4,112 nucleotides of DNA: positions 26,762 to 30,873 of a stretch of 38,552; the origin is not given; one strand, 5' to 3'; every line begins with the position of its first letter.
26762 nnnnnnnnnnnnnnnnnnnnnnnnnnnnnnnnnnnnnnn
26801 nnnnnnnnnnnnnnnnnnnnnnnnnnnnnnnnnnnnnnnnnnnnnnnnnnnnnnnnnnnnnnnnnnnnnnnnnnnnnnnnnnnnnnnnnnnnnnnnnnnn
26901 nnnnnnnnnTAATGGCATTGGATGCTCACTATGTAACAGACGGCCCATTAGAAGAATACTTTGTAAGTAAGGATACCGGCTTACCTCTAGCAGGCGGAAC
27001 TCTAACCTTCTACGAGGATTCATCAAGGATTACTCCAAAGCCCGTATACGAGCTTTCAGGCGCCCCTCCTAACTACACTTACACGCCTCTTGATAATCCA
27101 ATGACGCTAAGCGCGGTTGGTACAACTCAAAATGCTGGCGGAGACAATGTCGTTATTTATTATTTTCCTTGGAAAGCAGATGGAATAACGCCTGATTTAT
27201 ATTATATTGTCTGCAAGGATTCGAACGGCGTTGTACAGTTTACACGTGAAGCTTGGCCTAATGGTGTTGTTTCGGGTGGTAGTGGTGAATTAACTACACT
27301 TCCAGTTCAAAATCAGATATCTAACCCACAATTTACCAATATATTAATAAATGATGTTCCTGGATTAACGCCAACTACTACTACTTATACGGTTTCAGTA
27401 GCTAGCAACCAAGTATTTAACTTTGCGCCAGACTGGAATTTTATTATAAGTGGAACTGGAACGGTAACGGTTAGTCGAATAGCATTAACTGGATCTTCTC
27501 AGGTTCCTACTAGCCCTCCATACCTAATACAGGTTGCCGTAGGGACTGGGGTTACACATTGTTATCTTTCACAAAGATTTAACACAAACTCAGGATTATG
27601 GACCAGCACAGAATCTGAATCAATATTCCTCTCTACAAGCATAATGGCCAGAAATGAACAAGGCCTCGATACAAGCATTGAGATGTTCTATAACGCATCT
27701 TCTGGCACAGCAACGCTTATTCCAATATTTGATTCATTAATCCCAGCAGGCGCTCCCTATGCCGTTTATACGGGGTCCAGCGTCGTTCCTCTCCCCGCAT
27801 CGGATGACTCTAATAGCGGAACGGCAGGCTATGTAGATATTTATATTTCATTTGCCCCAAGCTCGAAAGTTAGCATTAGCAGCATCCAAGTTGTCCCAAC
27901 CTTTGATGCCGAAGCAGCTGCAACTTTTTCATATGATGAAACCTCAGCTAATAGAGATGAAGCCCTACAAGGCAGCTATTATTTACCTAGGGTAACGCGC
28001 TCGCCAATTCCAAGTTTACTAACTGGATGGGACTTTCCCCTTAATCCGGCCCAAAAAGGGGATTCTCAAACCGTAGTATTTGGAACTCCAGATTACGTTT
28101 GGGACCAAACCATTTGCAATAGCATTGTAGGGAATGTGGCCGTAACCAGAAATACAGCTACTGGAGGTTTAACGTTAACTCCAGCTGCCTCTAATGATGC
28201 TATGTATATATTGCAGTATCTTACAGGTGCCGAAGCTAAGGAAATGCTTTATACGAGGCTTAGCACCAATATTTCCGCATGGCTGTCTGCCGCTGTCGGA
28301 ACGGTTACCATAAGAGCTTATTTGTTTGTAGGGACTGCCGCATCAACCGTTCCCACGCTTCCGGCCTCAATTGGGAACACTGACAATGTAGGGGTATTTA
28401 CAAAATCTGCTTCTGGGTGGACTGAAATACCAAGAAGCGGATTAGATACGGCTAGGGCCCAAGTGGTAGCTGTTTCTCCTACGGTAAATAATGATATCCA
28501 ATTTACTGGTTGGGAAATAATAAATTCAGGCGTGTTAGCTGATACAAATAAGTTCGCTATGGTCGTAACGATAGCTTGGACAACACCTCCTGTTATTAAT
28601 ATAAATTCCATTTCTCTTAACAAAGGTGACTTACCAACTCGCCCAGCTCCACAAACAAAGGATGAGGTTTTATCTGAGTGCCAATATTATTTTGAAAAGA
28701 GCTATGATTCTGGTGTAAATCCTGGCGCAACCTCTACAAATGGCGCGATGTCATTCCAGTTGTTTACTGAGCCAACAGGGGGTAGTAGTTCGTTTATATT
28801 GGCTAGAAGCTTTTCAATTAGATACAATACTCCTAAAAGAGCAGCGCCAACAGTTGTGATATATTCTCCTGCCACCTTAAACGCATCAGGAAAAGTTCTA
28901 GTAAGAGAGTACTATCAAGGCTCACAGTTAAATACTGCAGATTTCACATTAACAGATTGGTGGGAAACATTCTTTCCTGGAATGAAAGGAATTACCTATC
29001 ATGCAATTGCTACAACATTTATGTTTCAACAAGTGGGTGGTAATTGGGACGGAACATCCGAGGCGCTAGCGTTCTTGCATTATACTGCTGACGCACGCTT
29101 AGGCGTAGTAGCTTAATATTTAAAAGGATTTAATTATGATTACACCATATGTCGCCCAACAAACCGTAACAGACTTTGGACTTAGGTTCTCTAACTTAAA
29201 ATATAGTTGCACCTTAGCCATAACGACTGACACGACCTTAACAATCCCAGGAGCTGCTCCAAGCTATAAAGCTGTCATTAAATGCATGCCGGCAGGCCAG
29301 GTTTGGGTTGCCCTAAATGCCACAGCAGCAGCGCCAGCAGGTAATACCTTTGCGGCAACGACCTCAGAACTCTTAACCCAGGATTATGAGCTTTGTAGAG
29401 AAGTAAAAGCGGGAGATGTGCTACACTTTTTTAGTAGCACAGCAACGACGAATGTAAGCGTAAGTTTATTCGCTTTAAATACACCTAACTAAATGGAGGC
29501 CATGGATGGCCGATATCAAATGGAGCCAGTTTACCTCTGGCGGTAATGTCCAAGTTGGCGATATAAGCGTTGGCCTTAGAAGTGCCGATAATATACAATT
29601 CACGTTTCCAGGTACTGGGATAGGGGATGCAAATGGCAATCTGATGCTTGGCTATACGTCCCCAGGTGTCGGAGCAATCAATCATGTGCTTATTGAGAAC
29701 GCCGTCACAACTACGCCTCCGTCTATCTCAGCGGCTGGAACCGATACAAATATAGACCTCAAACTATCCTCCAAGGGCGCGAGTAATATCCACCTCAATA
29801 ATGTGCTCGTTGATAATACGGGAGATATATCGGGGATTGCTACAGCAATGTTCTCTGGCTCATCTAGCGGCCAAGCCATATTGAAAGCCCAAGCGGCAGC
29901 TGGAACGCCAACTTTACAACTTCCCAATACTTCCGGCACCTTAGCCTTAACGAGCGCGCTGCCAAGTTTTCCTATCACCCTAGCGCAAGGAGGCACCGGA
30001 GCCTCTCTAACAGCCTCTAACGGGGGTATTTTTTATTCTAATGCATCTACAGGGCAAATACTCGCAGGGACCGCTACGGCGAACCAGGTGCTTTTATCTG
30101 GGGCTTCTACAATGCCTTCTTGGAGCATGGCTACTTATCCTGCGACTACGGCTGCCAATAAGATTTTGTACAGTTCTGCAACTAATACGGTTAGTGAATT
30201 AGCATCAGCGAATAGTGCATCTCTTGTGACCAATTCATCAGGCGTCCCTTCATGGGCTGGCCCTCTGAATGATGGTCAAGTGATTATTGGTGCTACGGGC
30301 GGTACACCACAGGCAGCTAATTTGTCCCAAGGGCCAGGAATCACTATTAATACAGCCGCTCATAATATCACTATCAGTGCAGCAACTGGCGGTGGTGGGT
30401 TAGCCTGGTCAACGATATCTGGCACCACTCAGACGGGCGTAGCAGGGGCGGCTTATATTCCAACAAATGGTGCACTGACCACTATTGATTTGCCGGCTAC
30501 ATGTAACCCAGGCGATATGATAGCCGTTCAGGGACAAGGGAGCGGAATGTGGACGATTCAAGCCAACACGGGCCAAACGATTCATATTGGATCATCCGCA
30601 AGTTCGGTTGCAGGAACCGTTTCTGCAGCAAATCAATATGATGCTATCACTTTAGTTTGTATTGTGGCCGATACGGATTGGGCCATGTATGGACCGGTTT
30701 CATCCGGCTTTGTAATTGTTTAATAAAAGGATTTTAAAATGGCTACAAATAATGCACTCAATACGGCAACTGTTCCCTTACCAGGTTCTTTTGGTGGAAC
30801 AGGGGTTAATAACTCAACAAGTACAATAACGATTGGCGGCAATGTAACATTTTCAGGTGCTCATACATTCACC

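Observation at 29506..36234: Seven paralogous fibre genes built combinatorially from two N-terminal and three C-terminal modules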

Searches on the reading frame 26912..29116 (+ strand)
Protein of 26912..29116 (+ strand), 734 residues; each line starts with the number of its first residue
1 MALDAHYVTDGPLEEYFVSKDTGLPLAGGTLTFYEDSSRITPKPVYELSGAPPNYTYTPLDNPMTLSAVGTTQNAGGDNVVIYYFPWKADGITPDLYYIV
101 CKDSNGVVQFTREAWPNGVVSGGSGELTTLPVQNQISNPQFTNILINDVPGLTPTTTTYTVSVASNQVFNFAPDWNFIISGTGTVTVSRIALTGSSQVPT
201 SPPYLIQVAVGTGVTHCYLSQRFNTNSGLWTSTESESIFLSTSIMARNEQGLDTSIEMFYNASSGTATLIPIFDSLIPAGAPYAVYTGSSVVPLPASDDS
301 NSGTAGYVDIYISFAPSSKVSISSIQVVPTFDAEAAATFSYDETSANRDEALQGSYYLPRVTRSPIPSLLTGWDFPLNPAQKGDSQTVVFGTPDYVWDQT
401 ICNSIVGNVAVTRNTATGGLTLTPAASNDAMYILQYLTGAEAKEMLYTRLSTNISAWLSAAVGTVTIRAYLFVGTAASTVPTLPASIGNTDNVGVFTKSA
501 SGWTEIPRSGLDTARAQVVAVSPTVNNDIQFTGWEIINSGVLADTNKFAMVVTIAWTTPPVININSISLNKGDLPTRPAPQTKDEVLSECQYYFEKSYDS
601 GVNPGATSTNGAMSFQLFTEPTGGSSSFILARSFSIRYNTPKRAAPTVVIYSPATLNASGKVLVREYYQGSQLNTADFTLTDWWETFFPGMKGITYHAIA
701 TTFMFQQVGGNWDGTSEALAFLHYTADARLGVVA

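Call 5: search_protein_families(library=phrogs, proteins=[window:26912-29116:+], max_evalue=0.01)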
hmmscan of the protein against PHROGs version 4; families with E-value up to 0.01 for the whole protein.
window:26912-29116:+ (734 aa): 0 families

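Call 6: search_protein_families(library=pfam, proteins=[window:26912-29116:+], max_evalue=0.1)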
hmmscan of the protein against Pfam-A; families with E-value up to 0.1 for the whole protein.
window:26912-29116:+ (734 aa): 0 families

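Call 24: search_solved_structures(query=window:26912-29116:+, max_evalue=1)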
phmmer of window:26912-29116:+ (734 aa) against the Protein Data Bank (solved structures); distinct sequences matched with E-value up to 1: 1.
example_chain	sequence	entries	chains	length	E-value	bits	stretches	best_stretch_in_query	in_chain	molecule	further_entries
3h97_A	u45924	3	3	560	0.33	12.4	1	36-117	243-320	Methionyl-tRNA synthetase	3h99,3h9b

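Call 83: search_solved_structures(query=A6, max_evalue=1)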
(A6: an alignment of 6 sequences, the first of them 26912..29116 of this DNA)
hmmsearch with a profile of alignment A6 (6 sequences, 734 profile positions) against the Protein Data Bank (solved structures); distinct sequences matched with E-value up to 1: 6.
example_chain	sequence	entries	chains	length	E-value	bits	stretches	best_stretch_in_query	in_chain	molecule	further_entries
3h97_A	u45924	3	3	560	0.18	13.4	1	36-132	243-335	Methionyl-tRNA synthetase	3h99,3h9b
3h9c_A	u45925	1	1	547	0.58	11.7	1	36-133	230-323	Methionyl-tRNA synthetase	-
1qqt_A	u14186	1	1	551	0.58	11.7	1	36-133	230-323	METHIONYL-TRNA SYNTHETASE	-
1p7p_A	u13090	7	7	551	0.58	11.7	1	36-133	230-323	Methionyl-tRNA synthetase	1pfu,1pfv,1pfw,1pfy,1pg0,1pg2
1f4l_A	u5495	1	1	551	0.59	11.7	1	36-133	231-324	METHIONYL-TRNA SYNTHETASE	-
6spn_A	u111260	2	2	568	0.61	11.6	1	36-133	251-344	Methionine--tRNA ligase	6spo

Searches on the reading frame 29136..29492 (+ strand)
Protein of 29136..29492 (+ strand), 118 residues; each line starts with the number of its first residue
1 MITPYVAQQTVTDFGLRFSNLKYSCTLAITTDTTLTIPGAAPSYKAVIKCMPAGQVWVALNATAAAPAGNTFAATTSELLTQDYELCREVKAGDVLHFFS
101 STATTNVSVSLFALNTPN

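Call 5: search_protein_families(library=phrogs, proteins=[window:29136-29492:+], max_evalue=0.01)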
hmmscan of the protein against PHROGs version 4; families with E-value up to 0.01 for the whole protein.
window:29136-29492:+ (118 aa): 0 families

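Call 6: search_protein_families(library=pfam, proteins=[window:29136-29492:+], max_evalue=0.1)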
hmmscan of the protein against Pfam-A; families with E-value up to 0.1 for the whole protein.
window:29136-29492:+ (118 aa): 0 families

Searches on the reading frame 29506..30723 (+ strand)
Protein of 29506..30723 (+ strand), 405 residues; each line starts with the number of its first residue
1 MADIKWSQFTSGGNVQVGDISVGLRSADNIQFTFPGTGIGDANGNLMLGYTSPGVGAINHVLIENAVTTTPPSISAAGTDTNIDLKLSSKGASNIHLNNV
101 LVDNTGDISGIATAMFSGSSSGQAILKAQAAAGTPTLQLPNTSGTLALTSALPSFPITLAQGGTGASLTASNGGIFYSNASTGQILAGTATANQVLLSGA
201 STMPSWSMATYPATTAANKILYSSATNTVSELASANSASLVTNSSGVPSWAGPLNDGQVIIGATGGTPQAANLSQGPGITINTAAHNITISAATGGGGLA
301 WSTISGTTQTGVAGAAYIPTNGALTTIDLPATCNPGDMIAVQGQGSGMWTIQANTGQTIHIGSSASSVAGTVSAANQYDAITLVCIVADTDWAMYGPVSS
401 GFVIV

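Call 5: search_protein_families(library=phrogs, proteins=[window:29506-30723:+], max_evalue=0.01)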
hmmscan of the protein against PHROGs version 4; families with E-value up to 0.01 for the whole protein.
window:29506-30723:+ (405 aa): 0 families

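Call 6: search_protein_families(library=pfam, proteins=[window:29506-30723:+], max_evalue=0.1)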
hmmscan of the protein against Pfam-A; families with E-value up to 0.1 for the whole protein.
window:29506-30723:+ (405 aa): 0 families

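Call 22: search_solved_structures(query=window:29506-30723:+, max_evalue=1)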
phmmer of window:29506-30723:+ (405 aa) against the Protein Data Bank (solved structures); distinct sequences matched with E-value up to 1: 0.

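Call 84: search_solved_structures(query=A7, max_evalue=1)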
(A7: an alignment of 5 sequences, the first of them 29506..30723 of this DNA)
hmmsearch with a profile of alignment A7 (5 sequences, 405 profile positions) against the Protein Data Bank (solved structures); distinct sequences matched with E-value up to 1: 1.
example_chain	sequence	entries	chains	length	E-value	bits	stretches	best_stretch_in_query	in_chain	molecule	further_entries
4fmr_A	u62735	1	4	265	0.0016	20.8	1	261-370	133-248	uncharacterized hypothetical protein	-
